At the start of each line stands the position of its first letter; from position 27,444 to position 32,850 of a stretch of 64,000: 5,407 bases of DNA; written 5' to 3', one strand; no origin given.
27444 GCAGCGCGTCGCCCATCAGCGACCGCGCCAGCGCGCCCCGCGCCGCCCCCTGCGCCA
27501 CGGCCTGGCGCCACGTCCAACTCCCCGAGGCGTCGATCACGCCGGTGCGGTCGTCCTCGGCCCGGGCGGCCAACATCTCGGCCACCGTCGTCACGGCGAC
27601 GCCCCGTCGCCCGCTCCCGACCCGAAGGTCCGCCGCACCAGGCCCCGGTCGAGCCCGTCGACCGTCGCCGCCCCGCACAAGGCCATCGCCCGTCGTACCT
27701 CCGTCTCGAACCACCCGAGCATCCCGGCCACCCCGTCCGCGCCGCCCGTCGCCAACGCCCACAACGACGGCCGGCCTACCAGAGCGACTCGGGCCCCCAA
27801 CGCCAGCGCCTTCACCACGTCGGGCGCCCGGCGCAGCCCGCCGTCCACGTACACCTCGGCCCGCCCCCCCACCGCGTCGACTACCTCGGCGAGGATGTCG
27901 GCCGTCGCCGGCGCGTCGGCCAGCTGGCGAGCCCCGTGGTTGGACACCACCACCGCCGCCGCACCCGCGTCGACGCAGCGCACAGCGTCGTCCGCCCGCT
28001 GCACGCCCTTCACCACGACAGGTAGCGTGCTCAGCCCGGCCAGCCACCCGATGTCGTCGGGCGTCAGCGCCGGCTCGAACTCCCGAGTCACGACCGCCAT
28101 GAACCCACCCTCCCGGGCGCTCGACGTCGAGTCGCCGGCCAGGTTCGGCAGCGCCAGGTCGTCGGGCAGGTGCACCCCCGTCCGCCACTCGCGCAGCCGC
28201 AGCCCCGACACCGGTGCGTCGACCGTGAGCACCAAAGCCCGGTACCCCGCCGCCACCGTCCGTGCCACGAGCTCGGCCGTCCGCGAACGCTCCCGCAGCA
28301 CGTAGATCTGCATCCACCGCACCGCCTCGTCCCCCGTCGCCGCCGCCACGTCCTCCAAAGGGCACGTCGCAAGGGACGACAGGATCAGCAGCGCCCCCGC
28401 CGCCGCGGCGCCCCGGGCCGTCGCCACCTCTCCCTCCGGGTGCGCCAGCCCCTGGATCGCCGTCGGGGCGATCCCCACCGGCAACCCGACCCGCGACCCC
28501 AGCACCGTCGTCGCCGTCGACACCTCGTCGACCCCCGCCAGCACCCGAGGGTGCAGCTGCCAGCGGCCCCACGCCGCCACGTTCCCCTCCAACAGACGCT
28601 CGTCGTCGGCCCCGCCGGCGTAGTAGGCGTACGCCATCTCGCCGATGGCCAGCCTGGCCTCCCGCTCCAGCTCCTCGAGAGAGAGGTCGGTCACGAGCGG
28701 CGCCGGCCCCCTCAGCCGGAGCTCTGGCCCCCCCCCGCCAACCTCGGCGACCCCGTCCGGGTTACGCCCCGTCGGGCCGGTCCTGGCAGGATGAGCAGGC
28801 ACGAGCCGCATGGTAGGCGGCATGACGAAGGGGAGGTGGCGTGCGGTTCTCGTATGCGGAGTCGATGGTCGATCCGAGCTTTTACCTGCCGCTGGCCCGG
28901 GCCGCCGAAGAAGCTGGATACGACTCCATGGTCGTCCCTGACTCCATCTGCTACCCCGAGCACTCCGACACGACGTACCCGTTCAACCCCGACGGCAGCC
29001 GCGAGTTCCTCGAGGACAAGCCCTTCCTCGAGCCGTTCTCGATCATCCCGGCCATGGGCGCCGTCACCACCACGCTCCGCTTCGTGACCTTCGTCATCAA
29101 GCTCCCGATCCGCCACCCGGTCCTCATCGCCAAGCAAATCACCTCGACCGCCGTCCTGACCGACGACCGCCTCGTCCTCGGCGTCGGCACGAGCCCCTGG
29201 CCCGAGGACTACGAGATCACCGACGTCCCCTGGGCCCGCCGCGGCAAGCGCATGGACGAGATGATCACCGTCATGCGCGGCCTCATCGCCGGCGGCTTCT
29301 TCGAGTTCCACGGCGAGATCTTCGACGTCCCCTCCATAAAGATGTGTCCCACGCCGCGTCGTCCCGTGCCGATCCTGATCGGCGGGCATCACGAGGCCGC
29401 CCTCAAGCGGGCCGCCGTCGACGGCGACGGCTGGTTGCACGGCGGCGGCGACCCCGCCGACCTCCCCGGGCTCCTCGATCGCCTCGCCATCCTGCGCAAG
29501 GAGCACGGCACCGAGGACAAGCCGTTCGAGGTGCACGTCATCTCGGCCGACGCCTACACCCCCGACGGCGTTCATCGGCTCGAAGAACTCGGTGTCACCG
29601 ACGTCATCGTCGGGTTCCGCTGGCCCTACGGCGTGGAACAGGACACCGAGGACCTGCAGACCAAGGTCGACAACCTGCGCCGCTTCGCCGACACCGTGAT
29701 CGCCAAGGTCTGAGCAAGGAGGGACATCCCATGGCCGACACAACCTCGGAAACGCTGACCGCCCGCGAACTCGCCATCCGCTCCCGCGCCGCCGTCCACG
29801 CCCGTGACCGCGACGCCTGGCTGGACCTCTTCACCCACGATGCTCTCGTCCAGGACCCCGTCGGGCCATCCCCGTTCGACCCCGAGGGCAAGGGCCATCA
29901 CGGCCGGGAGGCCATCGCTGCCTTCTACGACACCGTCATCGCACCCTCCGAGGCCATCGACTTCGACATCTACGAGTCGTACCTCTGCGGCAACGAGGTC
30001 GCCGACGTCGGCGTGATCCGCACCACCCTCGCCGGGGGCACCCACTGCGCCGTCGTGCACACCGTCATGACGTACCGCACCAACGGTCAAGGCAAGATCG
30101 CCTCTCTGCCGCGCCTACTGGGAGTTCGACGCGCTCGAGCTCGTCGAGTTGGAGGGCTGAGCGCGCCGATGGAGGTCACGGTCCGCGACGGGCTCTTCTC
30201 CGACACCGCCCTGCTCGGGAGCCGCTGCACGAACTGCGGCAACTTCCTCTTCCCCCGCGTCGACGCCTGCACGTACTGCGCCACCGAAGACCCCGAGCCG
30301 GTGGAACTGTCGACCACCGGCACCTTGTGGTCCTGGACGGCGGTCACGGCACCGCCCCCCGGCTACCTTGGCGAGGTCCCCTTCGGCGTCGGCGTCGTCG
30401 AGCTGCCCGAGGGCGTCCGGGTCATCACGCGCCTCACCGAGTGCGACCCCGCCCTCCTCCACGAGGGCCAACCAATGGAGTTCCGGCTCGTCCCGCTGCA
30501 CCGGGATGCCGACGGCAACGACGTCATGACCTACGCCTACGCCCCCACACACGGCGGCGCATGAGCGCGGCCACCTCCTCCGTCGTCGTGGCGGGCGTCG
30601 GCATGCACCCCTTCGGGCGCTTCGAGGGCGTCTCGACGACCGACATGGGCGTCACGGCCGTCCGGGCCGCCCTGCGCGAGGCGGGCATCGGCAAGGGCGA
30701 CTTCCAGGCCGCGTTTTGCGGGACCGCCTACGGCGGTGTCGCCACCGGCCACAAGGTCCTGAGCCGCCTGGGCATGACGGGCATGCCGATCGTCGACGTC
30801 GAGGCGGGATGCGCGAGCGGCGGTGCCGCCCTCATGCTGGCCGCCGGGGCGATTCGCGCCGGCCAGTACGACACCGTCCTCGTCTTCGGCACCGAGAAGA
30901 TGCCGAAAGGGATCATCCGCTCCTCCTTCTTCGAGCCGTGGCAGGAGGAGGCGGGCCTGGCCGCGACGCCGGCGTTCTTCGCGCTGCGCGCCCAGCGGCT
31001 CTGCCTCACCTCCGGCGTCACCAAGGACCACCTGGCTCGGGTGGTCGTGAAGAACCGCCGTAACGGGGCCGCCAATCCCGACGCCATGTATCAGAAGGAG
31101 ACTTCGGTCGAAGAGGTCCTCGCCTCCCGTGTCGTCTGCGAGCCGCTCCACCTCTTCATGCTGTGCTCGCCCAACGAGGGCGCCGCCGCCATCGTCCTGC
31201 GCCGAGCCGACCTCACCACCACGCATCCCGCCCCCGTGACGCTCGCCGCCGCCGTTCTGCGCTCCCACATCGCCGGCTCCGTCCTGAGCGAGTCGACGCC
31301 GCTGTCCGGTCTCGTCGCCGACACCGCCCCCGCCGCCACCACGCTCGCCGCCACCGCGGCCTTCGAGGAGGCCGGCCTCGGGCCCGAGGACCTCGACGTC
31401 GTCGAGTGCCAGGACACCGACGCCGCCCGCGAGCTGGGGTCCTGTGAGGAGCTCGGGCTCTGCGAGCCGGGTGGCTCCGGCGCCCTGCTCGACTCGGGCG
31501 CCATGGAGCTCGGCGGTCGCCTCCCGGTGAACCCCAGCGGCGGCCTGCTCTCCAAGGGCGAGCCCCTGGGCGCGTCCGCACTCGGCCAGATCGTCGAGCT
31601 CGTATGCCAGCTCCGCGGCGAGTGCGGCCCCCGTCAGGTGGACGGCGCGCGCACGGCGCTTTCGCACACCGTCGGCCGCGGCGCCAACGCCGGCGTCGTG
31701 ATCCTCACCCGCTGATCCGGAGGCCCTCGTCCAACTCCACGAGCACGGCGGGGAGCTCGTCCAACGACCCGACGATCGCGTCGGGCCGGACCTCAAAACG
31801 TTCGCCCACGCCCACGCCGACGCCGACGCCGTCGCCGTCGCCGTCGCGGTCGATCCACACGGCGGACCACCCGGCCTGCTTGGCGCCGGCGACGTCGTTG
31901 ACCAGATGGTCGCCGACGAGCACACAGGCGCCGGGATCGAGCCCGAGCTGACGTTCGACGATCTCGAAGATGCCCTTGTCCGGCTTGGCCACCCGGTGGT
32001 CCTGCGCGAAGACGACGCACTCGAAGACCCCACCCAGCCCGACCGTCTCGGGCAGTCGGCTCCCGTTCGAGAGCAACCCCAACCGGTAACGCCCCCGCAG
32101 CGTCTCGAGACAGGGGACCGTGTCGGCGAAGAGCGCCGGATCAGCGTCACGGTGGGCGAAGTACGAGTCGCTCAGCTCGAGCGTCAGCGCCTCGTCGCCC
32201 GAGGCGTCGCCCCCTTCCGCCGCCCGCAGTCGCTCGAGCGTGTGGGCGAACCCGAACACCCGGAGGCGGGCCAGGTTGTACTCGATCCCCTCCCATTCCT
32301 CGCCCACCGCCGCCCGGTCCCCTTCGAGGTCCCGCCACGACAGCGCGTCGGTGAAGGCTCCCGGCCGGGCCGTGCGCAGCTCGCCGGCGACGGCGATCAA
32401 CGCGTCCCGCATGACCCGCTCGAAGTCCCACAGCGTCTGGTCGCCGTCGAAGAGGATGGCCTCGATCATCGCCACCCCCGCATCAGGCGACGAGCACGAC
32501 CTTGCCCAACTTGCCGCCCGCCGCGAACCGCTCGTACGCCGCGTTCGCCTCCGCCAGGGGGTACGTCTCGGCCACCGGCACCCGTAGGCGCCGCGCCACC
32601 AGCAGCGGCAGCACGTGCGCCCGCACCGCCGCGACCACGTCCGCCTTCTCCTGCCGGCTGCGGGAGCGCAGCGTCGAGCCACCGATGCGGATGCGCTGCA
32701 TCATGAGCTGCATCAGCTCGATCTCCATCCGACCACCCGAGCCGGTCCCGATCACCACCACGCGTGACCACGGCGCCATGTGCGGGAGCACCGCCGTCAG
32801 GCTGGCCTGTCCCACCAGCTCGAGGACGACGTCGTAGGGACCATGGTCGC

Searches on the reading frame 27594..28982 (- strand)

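Call 79: search_protein_families(library=pfam, proteins=[window:27594-28982:-], max_evalue=0.00001)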
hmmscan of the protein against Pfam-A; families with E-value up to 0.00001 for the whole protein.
window:27594-28982:- (463 aa): 1 family
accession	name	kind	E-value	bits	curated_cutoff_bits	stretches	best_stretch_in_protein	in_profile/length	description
PF01070.24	FMN_dh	-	2.2e-115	385.9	24.9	1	112-450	4-349/350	FMN-dependent dehydrogenase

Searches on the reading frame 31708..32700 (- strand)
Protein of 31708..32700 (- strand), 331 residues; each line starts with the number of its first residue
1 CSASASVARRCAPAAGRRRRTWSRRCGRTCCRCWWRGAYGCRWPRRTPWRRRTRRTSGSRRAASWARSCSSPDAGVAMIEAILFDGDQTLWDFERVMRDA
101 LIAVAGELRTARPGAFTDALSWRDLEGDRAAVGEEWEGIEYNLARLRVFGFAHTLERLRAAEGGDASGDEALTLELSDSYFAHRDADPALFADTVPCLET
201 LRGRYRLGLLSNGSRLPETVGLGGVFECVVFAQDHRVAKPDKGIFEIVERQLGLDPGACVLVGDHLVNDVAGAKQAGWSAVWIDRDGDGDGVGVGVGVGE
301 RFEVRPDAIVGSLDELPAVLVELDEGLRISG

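Call 82: search_protein_families(library=pfam, proteins=[window:31708-32700:-], max_evalue=0.0001)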
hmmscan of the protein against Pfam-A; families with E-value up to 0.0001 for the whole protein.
window:31708-32700:- (331 aa): 3 families
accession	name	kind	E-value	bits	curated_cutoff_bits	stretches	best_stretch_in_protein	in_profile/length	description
PF00702.32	Hydrolase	-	4e-18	66.9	26.4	1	79-277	1-191/191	haloacid dehalogenase-like hydrolase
PF13242.12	Hydrolase_like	-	6.4e-11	42.4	22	1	238-315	3-74/75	HAD-hyrolase-like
PF13419.12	HAD_2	-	2.7e-09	37.8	23.8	1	186-282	76-177/178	Haloacid dehalogenase-like hydrolase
